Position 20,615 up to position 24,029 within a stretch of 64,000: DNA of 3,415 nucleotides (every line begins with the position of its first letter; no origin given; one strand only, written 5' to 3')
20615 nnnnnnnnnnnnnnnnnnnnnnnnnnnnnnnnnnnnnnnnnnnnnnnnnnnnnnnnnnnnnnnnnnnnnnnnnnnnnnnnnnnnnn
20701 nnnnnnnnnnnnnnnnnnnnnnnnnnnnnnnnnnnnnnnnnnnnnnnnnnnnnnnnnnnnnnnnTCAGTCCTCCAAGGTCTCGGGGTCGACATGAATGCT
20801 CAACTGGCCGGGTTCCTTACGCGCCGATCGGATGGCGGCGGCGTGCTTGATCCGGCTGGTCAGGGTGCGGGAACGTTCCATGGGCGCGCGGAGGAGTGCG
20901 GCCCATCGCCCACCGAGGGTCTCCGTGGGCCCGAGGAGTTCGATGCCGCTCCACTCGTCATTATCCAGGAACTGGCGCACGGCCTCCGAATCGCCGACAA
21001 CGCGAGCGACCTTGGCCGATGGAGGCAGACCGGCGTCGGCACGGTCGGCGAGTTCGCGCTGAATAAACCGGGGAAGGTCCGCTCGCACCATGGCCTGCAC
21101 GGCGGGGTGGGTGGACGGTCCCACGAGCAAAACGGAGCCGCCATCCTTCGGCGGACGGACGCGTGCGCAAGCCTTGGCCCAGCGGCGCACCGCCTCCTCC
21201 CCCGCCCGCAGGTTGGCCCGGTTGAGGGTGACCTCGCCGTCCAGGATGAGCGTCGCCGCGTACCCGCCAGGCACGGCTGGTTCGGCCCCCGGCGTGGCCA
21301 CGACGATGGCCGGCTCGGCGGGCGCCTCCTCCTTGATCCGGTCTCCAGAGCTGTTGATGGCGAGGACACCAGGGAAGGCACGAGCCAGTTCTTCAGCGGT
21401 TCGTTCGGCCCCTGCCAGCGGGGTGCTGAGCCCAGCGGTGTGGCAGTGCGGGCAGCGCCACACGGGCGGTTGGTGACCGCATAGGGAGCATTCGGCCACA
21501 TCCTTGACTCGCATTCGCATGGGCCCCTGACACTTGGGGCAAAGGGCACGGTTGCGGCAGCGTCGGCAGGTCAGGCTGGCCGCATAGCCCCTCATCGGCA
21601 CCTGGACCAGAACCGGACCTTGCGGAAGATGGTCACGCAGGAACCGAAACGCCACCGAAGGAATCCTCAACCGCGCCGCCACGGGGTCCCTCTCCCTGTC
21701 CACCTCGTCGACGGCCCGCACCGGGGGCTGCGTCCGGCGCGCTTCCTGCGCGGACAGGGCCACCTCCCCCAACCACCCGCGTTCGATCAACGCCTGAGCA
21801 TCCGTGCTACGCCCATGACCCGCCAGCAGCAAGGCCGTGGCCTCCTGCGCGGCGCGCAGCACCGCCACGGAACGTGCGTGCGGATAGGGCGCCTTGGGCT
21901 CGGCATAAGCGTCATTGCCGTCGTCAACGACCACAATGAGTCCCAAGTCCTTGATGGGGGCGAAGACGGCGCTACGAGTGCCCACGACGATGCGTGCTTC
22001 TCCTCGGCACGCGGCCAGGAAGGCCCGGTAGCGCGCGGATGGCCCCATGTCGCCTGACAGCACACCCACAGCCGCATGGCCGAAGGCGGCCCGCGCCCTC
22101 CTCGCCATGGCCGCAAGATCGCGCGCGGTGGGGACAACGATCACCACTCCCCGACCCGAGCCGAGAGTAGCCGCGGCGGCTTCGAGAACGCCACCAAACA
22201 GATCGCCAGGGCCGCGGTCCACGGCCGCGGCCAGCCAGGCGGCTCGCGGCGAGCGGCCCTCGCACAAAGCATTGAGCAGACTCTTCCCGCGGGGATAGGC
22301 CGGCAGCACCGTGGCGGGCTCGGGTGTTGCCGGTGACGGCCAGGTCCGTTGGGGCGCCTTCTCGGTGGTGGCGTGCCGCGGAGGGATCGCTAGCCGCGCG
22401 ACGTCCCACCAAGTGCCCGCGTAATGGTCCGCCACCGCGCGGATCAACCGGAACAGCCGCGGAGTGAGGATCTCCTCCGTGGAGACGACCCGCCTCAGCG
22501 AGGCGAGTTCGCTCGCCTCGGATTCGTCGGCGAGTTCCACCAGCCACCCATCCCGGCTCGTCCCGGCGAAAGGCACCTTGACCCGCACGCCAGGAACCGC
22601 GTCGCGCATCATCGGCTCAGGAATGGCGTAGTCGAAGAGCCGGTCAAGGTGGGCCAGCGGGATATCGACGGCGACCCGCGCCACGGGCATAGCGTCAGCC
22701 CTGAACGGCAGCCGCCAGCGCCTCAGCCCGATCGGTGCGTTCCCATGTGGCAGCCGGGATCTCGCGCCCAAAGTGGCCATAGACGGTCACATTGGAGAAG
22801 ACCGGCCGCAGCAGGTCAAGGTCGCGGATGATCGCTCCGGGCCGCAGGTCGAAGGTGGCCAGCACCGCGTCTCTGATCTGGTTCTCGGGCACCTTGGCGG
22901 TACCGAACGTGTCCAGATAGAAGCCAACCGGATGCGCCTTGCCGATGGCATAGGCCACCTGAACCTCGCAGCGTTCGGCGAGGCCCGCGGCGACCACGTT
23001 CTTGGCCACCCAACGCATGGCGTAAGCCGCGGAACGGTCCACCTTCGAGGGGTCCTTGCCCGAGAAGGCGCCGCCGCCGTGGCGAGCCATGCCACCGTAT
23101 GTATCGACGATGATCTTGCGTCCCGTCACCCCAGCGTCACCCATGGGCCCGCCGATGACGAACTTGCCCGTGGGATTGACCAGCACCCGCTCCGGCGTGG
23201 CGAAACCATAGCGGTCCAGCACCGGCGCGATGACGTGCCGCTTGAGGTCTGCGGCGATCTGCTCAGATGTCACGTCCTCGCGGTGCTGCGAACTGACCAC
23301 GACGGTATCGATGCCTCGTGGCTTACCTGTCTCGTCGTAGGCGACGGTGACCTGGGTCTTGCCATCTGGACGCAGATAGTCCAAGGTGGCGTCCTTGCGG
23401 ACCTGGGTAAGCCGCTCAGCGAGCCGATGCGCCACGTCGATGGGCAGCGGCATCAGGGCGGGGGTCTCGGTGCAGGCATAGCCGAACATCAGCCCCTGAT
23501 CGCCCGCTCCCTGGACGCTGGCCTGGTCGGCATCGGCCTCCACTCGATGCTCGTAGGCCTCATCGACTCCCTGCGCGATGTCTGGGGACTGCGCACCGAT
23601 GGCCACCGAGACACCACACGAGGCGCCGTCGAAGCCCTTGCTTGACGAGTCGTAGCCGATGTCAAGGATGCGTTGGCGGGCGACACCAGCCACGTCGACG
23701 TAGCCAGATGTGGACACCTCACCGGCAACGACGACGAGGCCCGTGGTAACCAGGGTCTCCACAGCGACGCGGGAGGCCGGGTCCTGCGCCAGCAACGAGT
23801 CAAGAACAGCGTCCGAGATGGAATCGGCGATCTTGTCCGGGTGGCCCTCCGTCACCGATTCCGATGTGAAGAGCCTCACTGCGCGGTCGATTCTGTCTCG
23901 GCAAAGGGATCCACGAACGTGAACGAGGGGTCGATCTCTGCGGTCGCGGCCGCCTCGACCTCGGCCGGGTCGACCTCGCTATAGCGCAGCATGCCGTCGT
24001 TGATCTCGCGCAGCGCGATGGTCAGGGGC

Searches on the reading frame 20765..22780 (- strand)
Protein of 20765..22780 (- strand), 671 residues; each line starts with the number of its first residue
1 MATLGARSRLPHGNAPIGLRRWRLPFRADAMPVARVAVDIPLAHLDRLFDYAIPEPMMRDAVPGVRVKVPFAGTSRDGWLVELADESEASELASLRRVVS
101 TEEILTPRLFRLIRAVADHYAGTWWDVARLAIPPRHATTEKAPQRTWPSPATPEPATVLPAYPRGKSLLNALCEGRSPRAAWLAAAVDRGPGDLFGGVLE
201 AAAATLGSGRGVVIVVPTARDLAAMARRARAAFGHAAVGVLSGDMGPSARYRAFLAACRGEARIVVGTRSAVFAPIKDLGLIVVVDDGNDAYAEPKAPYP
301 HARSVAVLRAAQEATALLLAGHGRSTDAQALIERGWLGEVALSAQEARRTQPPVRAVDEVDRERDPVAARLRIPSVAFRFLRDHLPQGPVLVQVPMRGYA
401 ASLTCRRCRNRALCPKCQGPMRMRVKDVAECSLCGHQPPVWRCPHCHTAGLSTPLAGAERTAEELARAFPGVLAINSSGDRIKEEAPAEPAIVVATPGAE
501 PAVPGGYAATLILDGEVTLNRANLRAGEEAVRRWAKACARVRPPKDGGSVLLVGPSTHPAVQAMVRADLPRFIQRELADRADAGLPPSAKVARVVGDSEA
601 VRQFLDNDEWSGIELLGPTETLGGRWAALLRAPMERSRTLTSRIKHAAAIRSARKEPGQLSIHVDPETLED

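Call 39: search_protein_families(library=pfam, proteins=[window:20765-22780:-], max_evalue=0.00001)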
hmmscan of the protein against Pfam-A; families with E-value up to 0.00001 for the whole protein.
window:20765-22780:- (671 aa): 1 family
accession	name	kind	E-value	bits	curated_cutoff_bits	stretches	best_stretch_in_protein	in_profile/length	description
PF17764.6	PriA_3primeBD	-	3.4e-20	72.1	22.7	1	35-133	1-96/96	3'DNA-binding domain (3'BD)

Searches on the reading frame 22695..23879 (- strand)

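Call 39: search_protein_families(library=pfam, proteins=[window:22695-23879:-], max_evalue=0.00001)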
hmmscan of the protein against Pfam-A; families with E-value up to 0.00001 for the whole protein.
window:22695-23879:- (394 aa): 3 families
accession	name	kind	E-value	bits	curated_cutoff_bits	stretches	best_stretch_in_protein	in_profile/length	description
PF02773.21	S-AdoMet_synt_C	-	1.1e-64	216.9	25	1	242-381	1-138/138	S-adenosylmethionine synthetase, C-terminal domain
PF02772.21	S-AdoMet_synt_M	-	1.9e-46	157.6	29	1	123-240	2-120/120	S-adenosylmethionine synthetase, central domain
PF00438.25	S-AdoMet_synt_N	-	2.2e-40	137.7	33.1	1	2-99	2-99/99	S-adenosylmethionine synthetase, N-terminal domain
